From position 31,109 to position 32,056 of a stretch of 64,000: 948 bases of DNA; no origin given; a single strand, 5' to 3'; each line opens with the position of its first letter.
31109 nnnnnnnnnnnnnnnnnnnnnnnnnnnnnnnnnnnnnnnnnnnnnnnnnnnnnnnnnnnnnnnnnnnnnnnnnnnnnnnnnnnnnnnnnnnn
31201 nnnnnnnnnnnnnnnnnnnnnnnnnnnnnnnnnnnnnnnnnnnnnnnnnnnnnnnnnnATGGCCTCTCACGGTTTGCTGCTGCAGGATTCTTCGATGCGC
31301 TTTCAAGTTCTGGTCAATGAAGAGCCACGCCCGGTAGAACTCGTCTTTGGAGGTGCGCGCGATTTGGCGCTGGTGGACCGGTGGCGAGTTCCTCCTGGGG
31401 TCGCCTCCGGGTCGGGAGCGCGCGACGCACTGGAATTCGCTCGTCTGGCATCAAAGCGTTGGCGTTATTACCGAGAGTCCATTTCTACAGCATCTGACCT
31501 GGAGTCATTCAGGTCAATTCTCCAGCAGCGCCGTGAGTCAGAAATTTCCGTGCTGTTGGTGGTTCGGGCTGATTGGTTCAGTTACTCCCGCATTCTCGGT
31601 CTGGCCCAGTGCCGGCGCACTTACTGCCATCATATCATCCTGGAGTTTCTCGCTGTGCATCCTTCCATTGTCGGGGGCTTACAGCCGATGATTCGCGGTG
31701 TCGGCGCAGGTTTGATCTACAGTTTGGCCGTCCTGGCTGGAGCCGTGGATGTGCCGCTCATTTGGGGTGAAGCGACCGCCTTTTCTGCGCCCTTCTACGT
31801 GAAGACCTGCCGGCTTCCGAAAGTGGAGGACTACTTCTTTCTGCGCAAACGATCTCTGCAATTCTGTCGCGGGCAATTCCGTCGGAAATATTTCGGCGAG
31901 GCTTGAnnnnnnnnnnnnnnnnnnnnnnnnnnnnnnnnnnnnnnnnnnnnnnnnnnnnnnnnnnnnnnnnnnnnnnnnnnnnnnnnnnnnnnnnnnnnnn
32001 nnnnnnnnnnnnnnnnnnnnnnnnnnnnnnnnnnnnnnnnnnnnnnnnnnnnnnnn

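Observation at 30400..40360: A 10-kb accessory island with nuclease, ATPase, small-TM and mobile-element genes between housekeeping blocks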

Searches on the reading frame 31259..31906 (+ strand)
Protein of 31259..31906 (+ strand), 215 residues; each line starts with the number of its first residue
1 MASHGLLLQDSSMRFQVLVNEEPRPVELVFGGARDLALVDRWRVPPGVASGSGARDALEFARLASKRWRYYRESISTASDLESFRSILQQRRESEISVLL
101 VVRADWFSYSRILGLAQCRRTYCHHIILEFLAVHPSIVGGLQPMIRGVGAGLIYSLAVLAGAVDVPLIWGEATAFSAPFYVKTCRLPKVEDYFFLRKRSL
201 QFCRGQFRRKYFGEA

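Call 27: search_protein_families(library=pfam, proteins=[window:31259-31906:+], max_evalue=10)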
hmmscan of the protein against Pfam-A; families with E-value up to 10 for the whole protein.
window:31259-31906:+ (215 aa): 0 families

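Call 28: search_protein_families(library=phrogs, proteins=[window:31259-31906:+], max_evalue=0.01)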
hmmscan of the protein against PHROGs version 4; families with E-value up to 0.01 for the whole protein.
window:31259-31906:+ (215 aa): 0 families

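Call 54: find_homologous_proteins(query=window:31259-31906:+, max_evalue=0.001)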
Query window:31259-31906:+ (215 aa): 211 proteins with E <= 0.001 among 1490 candidates; the best 120 are listed.
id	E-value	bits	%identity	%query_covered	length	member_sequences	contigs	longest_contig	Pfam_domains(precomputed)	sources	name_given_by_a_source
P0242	6.4e-131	452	100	94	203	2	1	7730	-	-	-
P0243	1.4e-94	334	73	94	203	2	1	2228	-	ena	-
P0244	3.1e-94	332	71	94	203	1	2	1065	-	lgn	-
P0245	3.9e-94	332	72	94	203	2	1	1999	-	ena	-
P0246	4.6e-91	322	70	94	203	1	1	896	-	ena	-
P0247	7.2e-91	321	69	94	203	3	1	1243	-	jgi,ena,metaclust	metaclust:\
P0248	2.2e-90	320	70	93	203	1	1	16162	-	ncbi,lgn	ncbi:MAG: hypothetical protein QOJ40_1945 [Verrucomicrobiota bacterium]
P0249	7.3e-88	312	67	94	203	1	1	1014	-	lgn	-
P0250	2.2e-87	310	67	94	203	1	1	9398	-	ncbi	-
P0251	1.1e-86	308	66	94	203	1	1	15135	-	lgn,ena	-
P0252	1.2e-86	308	67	94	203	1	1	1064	-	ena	-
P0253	4.1e-86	306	68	94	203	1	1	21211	-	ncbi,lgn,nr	ncbi:MAG: hypothetical protein C5B50_22145 [Verrucomicrobia bacterium]|nr:MAG: hypothetical protein 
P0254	3.6e-85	303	66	94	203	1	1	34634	-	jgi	-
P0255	6.6e-84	299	65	94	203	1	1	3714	-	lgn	-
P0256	5.8e-83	296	64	93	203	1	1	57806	-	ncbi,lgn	-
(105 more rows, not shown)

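Call 55: find_encoding_contigs(protein=P0256, flank=10000, max_places=2)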
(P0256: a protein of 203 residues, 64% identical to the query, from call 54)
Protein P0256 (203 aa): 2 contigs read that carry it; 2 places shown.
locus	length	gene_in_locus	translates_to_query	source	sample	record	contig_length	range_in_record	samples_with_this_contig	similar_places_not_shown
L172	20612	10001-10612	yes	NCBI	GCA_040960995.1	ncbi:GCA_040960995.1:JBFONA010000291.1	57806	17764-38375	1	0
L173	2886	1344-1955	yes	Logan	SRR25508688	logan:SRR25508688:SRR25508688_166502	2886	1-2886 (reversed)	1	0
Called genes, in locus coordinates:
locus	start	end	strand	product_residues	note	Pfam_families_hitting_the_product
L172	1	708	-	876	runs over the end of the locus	-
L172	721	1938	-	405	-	PF21088:MS_channel_1st (weak), PF00924:MS_channel_2nd, PF21082:MS_channel_3rd (weak)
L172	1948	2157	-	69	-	PF02597:ThiS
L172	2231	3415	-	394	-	PF04055:Radical_SAM, PF06968:BATS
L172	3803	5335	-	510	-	PF00370:FGGY_N, PF02782:FGGY_C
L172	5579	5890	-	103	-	PF05016:ParE_toxin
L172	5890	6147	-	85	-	PF22513:FitA-like_RHH (weak)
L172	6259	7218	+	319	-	PF13653:GDPD_2 (weak)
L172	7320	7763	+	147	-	PF13453:Zn_ribbon_TFIIB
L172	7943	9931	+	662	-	PF07973:tRNA_SAD, PF00587:tRNA-synt_2b, PF03129:HGTP_anticodon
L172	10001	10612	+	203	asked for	-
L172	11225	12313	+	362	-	PF00578:AhpC-TSA, PF08534:Redoxin, PF00085:Thioredoxin, PF13905:Thioredoxin_8 (weak)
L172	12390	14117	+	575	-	-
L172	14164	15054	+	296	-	PF01259:SAICAR_synt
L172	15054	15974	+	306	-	PF02899:Phage_int_SAM_1, PF13495:Phage_int_SAM_4 (faint), PF00589:Phage_integrase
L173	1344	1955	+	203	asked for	-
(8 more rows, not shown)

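Call 56: find_encoding_contigs(protein=P0253, flank=10000, max_places=2)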
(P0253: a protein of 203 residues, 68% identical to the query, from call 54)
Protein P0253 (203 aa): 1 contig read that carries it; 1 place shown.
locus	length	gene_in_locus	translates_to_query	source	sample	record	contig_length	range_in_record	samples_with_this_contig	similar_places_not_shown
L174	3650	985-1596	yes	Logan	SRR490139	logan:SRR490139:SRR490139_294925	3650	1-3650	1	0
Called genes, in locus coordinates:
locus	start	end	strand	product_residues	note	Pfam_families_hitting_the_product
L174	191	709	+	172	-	PF04229:GrpB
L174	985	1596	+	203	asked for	-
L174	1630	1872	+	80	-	-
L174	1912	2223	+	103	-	-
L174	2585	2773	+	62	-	-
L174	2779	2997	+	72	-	PF04221:RelB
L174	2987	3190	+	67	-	-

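Call 57: find_encoding_contigs(protein=P0254, flank=10000, max_places=2)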
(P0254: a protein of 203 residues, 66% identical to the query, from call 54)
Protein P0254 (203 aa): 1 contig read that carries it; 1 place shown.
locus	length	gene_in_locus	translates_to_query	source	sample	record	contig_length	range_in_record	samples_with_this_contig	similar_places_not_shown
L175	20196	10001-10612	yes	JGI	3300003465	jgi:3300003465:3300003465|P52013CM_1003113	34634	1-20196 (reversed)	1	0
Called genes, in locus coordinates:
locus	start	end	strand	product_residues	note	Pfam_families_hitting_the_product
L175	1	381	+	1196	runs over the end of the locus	PF08757:CotH, PF13287:Fn3_assoc, PF13290:CHB_HEX_C_1, PF00932:LTD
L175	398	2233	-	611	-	PF07995:GSDH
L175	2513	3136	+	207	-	-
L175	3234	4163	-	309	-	PF13280:WYL, PF25583:WCX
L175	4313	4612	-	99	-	PF18480:DUF5615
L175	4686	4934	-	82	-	PF04255:DUF433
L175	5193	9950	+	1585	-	PF01855:POR_N, PF17147:PFOR_II, PF01558:POR, PF12838:Fer4_7 (faint), PF12837:Fer4_6 (faint), PF13484:Fer4_16 (faint), PF14697:Fer4_21 (faint)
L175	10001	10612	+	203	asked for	-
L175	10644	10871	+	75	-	-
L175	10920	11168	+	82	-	-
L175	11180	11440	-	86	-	-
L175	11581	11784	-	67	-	-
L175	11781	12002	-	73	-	-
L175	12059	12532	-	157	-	-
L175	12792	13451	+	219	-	PF00775:Dioxygenase_C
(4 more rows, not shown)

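Call 61: search_solved_structures(query=A2, max_evalue=10)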
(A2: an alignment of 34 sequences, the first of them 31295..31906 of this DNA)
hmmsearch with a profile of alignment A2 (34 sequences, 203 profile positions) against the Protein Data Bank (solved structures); distinct sequences matched with E-value up to 10: 2.
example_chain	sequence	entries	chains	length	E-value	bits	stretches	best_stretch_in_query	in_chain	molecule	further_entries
2fiw_A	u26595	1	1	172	0.12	14.9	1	116-190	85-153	GCN5-related N-acetyltransferase:Aminotransferase, class-II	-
1a0e_A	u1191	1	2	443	0.67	12.5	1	109-186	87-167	XYLOSE ISOMERASE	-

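Call 68: predict_structure(alignment_id=A2)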
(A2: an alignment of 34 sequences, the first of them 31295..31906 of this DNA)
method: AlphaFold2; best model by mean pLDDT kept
length: 203 residues; sequences in the alignment: 34
mean_pLDDT: 95.4   pTM: 0.91
mean pLDDT of the five models: 95.4, 95.3, 94.8, 94.7, 94.7
residues with pLDDT >= 90: 185; 70-90: 18; 50-70: 0; < 50: 0
segments of 3 or more residues with pLDDT < 50: none
pLDDT, mean of each block of 10 residues (from residue 1): 97 98 95 84 92 96 97 96 98 95 98 97 94 97 98 96 93 95 98 97 92
secondary structure, 60 per line:
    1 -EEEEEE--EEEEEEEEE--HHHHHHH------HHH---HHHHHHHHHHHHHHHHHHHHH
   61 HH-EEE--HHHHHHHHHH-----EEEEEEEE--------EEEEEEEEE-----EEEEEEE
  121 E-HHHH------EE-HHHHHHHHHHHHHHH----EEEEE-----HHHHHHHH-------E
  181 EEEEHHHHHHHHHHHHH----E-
elements in order: E2-7 E10-18 H21-27 H40-62 E64-66 H69-78 E84-91 E100-108 E114-121 H123-126 H136-150 E155-159 H165-172 E180-184 H185-197

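Call 71: fold_search(model_id=the predicted structure, library=pdb)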
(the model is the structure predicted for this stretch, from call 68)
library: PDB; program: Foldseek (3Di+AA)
matches with E <= 10: 589; with E <= 0.001: 20
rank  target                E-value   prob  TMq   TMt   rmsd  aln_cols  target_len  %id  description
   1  2r7h_B                1.2e-04  1.00  0.47  0.58   6.9       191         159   15  CRYSTAL STRUCTURE OF A putative acetyltransferase of the GNAT family (DDE_3044) FROM DESULFOVIBRIO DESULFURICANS SUBSP (released 2007-09-25)
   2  5c82                  1.5e-04  1.00  0.38  0.45   6.4       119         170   16  Crystal structure of Nourseothricin acetyltransferase (released 2016-06-29)
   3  5gcn_MODEL_1_A        2.3e-04  1.00  0.39  0.47   8.4       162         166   12  CATALYTIC DOMAIN OF TETRAHYMENA GCN5 HISTONE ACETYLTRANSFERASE IN COMPLEX WITH COENZYME A (released 1999-07-19)
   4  3pp9_C                2.8e-04  1.00  0.38  0.44   6.3       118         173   17  1.6 Angstrom resolution crystal structure of putative streptothricin acetyltransferase from Bacillus anthracis str. Am (released 2011-01-12)
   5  2r7h_A                3.2e-04  1.00  0.48  0.60   7.2       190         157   16  CRYSTAL STRUCTURE OF A putative acetyltransferase of the GNAT family (DDE_3044) FROM DESULFOVIBRIO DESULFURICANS SUBSP (released 2007-09-25)
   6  1m1d_A                3.8e-04  1.00  0.39  0.48   9.3       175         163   15  TETRAHYMENA GCN5 WITH BOUND BISUBSTRATE ANALOG INHIBITOR (released 2002-10-30)
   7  3owc_A                4.9e-04  1.00  0.46  0.53   8.6       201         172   16  Crystal structure of GNAT superfamily protein PA2578 from Pseudomonas aeruginosa (released 2010-11-03)
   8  4mbu_A                5.2e-04  1.00  0.48  0.57   6.4       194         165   12  Crystal structure of N-acetyltransferase from Staphylococcus aureus Mu50 (released 2014-09-03)
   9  3d8p_B                5.6e-04  1.00  0.49  0.60   6.5       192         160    9  Crystal structure of acetyltransferase of GNAT family (NP_373092.1) from STAPHYLOCOCCUS AUREUS MU50 at 2.20 A resoluti (released 2008-10-28)
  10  6ajm_B                5.9e-04  1.00  0.49  0.60   4.2       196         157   15  Crystal structure of apo AtaTR (released 2019-01-02)
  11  1yr0_A                6.3e-04  1.00  0.45  0.54   6.3       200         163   15  Crystal structure of phosphinothricin acetyltransferase from agrobacterium tumefaciens (released 2005-02-15)
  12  7chd_B                6.7e-04  1.00  0.40  0.44   6.4       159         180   14  AtaT complexed with acetyl-methionyl-tRNAfMet (released 2020-11-04)
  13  2vi7_A                6.7e-04  1.00  0.43  0.52  10.0       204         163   13  Structure of a Putative Acetyltransferase (PA1377)from Pseudomonas aeruginosa (released 2008-05-20)
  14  3pp9_B                7.6e-04  1.00  0.38  0.44   6.1       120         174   17  1.6 Angstrom resolution crystal structure of putative streptothricin acetyltransferase from Bacillus anthracis str. Am (released 2011-01-12)
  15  7kd7_D                7.6e-04  1.00  0.42  0.42  11.4       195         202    9  Crystal structure of human NatD (NAA40) bound to a bisubstrate analogue (released 2021-06-16)
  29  5zgn_C                1.3e-03  1.00  0.44  0.54   6.3       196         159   16  The crystal structure of KacTA-DNA complex (released 2019-04-03)
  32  7chd_C                1.3e-03  1.00  0.50  0.56   5.7       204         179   14  AtaT complexed with acetyl-methionyl-tRNAfMet (released 2020-11-04)
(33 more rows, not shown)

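Call 108: search_protein_families(library=pfam, proteins=[window:31295-31906:+], max_evalue=0.001)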
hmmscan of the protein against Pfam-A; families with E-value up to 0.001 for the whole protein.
window:31295-31906:+ (203 aa): 0 families
